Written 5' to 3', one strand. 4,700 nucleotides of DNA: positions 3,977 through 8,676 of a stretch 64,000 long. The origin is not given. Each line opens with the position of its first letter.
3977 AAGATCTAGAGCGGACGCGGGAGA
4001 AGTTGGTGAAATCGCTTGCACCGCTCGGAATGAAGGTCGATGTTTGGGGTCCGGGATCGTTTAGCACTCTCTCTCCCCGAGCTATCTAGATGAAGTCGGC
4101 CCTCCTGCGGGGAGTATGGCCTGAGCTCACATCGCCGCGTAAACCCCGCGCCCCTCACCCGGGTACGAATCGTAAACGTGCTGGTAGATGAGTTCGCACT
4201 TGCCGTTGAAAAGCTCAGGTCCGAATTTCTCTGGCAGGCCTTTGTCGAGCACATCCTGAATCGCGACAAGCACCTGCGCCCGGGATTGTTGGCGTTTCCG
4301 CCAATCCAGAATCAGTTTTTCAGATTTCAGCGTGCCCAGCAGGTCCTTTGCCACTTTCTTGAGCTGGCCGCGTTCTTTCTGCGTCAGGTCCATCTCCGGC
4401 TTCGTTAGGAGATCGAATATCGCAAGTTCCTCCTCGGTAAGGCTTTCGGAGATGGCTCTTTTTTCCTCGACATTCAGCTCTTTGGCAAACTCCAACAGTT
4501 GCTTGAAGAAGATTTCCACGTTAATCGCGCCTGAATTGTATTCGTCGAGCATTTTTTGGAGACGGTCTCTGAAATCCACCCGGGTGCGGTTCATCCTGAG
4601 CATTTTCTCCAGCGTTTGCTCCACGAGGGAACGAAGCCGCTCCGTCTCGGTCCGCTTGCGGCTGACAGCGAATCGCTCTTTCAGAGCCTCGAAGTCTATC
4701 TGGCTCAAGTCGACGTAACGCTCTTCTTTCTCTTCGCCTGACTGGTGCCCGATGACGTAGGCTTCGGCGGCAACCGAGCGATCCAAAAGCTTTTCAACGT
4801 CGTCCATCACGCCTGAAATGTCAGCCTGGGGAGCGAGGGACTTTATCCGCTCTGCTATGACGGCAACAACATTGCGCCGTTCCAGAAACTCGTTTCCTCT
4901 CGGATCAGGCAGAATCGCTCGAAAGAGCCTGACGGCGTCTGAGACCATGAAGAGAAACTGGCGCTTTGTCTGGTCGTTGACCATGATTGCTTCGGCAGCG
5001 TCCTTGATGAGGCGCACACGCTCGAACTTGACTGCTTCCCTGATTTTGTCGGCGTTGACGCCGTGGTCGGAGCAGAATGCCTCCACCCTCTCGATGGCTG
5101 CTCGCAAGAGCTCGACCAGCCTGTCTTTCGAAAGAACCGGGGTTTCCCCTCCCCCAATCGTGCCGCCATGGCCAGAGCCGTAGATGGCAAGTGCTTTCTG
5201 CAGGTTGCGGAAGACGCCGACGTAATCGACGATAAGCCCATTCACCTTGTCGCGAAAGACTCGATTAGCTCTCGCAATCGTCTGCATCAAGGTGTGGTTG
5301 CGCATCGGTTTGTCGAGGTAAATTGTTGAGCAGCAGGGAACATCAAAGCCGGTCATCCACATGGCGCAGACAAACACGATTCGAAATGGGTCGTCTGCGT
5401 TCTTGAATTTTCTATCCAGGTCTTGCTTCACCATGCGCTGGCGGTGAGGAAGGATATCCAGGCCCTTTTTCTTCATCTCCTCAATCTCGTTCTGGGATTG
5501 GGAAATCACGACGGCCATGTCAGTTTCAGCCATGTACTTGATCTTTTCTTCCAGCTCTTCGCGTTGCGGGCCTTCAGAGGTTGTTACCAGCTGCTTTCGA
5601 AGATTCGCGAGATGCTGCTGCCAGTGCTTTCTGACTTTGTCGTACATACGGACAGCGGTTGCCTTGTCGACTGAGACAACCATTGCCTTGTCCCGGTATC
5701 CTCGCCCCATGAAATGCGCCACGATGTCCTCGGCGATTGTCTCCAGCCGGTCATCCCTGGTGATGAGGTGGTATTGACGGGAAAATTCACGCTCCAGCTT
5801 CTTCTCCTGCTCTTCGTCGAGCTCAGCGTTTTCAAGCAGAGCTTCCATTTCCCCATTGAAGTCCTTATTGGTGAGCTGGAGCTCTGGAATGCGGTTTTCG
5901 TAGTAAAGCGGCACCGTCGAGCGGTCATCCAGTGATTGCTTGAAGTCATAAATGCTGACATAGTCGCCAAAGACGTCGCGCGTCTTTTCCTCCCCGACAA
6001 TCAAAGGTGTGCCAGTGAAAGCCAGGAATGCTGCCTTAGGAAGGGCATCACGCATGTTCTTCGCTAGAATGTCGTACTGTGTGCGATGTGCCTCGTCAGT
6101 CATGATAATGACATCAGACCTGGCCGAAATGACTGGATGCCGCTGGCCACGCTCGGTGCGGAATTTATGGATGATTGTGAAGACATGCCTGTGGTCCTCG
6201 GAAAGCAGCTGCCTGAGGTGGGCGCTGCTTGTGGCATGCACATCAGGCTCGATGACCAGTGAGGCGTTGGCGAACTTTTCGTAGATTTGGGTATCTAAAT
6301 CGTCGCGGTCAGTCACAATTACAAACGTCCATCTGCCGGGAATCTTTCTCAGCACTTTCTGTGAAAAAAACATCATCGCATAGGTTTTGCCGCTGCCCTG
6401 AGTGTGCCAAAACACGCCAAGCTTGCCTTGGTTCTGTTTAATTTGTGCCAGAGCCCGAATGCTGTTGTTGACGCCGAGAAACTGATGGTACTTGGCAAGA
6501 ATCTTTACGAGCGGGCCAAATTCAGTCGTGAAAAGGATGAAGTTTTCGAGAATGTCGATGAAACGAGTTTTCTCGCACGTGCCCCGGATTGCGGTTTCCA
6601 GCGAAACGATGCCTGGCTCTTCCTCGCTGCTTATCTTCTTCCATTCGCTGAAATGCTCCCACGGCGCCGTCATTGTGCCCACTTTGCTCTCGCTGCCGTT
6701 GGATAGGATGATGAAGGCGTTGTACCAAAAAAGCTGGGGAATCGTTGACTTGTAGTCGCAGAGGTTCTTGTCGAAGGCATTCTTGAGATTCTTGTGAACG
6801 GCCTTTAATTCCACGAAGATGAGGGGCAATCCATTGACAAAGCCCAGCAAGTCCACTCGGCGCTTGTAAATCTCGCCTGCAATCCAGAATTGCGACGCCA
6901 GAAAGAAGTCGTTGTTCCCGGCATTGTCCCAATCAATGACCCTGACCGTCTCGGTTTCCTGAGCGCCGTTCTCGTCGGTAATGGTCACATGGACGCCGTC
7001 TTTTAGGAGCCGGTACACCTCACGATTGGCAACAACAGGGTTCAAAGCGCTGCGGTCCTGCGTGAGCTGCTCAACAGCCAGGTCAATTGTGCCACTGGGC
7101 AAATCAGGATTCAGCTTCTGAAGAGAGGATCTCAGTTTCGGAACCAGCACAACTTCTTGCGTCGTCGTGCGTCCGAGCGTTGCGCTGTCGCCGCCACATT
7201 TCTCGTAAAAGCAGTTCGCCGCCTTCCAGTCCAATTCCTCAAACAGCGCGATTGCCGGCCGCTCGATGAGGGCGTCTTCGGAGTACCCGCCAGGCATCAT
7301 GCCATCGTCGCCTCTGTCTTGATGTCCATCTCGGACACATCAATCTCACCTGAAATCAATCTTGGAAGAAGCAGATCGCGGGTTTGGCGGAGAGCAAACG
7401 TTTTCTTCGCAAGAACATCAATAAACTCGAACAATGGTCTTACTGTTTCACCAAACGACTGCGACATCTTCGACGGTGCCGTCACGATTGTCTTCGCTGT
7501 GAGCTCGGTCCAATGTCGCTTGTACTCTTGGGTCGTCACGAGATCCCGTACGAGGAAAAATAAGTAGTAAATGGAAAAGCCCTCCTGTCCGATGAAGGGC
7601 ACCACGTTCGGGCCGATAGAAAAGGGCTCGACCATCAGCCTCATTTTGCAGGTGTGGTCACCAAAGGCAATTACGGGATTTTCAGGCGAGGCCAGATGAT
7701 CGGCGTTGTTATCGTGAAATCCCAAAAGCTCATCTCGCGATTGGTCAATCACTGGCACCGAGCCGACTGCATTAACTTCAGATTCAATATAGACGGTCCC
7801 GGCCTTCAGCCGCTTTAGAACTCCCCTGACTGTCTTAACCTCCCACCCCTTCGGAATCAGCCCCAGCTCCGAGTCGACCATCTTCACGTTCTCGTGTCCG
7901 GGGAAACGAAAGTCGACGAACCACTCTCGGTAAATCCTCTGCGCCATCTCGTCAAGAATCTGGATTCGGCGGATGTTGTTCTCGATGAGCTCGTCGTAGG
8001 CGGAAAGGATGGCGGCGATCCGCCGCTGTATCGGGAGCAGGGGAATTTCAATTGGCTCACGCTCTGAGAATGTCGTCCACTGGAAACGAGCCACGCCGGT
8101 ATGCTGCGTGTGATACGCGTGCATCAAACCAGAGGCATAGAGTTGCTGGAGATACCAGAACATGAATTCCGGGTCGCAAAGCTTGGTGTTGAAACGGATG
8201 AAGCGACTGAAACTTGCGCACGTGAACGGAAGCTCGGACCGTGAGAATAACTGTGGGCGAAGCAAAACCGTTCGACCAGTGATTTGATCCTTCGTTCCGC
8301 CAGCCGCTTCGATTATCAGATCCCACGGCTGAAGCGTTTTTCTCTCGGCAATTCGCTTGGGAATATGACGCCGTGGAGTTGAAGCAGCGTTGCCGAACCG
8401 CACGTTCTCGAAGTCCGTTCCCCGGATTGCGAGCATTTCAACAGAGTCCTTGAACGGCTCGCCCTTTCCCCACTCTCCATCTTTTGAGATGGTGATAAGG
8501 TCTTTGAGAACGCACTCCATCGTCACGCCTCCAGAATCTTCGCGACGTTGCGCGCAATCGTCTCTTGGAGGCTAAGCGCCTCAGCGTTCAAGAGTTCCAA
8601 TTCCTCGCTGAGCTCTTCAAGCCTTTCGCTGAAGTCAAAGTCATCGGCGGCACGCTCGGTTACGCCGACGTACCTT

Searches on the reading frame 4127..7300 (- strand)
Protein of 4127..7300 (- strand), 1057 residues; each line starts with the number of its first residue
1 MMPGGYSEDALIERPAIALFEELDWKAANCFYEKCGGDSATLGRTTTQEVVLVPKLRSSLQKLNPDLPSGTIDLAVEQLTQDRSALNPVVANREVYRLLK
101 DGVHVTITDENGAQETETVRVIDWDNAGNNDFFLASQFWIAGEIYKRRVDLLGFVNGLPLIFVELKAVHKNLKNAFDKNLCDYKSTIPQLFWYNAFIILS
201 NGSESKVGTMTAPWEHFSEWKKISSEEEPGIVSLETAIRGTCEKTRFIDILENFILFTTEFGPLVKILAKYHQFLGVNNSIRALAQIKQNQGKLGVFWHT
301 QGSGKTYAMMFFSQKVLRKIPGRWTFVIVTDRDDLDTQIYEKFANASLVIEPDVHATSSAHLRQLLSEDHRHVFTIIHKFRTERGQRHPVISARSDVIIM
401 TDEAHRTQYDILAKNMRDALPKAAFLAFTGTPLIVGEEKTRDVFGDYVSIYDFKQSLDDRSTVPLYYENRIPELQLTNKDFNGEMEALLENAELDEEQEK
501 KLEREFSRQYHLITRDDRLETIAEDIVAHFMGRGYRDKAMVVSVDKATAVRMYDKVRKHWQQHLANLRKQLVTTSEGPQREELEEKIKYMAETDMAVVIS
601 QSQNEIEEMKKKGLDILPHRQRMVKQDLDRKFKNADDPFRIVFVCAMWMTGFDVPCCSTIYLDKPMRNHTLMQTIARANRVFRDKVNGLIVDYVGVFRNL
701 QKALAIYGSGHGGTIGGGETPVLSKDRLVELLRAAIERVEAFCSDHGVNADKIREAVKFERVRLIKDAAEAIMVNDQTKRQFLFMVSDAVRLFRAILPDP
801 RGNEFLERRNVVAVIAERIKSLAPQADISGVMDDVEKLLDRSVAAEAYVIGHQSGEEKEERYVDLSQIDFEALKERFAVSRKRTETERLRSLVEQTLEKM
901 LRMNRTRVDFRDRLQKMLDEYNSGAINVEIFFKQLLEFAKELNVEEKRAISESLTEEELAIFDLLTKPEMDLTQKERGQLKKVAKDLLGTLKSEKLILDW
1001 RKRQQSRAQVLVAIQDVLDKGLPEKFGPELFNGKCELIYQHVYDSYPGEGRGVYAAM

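Call 38: search_protein_families(library=pfam, proteins=[window:4127-7300:-], max_evalue=0.001)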
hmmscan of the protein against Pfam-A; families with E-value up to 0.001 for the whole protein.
window:4127-7300:- (1057 aa): 5 families
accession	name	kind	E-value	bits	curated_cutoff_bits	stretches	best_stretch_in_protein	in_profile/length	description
PF18766.7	SWI2_SNF2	-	4.9e-70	236.1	26.7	1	272-496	1-219/221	SWI2/SNF2 ATPase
PF04313.20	HSDR_N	-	8.6e-47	160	25.1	1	6-215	2-197/198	Type I restriction enzyme R protein N terminus (HSDR_N)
PF11867.13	T1RH-like_C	-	1.5e-41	143.3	26.8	1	717-1039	3-320/329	Type I restriction enzyme HindI endonuclease subunit-like, C-terminal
PF22679.2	T1R_D3-like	-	2.6e-19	70.6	27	1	538-693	4-156/158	Type I restriction enzyme subunit R domain 3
PF04851.21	ResIII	-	9.4e-19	68.3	22.5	1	282-432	13-162/164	Type III restriction enzyme, res subunit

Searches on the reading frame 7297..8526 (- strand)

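Call 38: search_protein_families(library=pfam, proteins=[window:7297-8526:-], max_evalue=0.001)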
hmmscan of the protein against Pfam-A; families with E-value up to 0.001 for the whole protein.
window:7297-8526:- (409 aa): 1 family
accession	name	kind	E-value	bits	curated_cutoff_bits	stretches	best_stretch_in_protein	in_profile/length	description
PF01420.25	Methylase_S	-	1.3e-08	35.6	22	1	100-185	79-160/168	Type I restriction modification DNA specificity domain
